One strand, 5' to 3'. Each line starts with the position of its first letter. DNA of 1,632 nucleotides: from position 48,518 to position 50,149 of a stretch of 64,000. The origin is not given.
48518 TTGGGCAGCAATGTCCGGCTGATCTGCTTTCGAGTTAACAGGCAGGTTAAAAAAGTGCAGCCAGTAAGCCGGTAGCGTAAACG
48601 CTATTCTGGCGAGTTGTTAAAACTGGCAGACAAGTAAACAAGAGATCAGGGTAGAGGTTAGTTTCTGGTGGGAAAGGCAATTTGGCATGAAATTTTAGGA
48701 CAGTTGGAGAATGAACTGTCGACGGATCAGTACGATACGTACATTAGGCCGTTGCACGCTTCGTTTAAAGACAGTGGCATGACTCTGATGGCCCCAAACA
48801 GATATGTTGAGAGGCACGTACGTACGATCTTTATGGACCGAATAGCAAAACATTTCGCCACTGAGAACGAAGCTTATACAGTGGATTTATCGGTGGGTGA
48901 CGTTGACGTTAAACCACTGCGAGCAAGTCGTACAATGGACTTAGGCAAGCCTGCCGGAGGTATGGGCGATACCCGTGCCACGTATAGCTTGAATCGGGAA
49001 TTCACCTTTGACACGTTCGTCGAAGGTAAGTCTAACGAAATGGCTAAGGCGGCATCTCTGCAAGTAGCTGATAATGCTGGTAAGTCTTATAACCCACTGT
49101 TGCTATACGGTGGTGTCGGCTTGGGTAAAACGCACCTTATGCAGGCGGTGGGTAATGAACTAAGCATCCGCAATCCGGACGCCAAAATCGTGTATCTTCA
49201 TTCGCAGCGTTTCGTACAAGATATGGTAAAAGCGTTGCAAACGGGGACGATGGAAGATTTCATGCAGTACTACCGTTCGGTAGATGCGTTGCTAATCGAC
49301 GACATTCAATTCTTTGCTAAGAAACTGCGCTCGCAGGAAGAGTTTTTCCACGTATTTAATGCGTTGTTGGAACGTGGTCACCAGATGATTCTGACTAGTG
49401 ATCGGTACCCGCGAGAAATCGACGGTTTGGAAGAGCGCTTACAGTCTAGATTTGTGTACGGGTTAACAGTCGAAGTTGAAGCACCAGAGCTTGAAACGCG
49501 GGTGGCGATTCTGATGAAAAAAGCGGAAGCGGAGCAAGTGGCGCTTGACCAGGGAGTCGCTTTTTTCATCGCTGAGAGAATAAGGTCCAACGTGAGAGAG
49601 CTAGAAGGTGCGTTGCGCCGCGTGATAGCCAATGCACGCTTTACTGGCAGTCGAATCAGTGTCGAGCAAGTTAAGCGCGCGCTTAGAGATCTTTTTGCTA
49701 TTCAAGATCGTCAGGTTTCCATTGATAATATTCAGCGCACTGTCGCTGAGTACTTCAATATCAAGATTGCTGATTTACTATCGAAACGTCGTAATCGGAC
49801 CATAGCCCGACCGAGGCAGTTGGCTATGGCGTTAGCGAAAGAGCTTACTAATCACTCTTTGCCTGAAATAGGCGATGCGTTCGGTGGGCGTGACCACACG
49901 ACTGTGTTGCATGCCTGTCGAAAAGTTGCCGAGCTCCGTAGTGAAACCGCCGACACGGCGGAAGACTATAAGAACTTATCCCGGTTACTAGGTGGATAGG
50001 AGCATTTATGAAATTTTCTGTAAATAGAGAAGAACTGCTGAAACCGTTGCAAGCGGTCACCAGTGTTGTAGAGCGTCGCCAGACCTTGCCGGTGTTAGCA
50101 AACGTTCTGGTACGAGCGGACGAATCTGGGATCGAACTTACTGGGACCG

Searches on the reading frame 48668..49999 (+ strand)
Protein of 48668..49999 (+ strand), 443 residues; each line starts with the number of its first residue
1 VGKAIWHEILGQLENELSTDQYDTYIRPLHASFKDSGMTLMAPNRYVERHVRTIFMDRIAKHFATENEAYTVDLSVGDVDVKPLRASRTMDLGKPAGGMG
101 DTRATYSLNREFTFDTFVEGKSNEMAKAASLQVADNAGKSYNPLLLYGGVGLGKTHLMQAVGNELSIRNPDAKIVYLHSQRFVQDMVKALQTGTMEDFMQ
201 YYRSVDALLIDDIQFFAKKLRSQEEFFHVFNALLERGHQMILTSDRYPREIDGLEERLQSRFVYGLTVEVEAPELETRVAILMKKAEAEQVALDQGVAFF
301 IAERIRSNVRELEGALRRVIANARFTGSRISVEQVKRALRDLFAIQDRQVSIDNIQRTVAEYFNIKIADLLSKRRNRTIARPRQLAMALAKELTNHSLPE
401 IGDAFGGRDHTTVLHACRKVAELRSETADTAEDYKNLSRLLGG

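Call 25: search_protein_families(library=pfam, proteins=[window:48668-49999:+], max_evalue=0.01)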
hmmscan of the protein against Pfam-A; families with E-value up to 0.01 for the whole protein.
window:48668-49999:+ (443 aa): 11 families
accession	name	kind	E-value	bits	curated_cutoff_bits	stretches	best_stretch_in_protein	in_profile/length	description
PF00308.24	Bac_DnaA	-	4e-68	229.1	23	1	108-269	1-162/162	Bacterial DnaA ATPAse domain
PF08299.17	Bac_DnaA_C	-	6.5e-33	113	31.5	1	352-420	1-69/69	Bacterial dnaA protein helix-turn-helix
PF11638.13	DnaA_N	-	5.8e-12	45.6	24.6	1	4-64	2-64/65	DnaA N-terminal domain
PF01695.23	IstB_IS21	-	1.2e-10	41.8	24.1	1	126-246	81-194/238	IstB-like ATP binding protein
PF00004.35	AAA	-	2.7e-06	28.3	21.2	1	144-246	1-110/131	ATPase family associated with various cellular activities (AAA)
PF13401.12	AAA_22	-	7.3e-05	23.5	27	1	143-219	7-97/130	AAA domain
PF03969.22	AFG1_ATPase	-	0.00037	20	27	1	142-251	62-171/361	AFG1-like ATPase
PF00225.29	Kinesin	-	0.00077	19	29.3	0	104-161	35-95/327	Kinesin motor domain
PF13173.12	AAA_14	-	0.00085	19.8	27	1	142-243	3-96/129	AAA domain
PF13191.12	AAA_16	-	0.0038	18.2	32.6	0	122-234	6-124/167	AAA ATPase domain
PF25201.1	nSTAND6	-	0.0069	16.9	27.7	0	140-180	17-55/148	Novel STAND NTPase 6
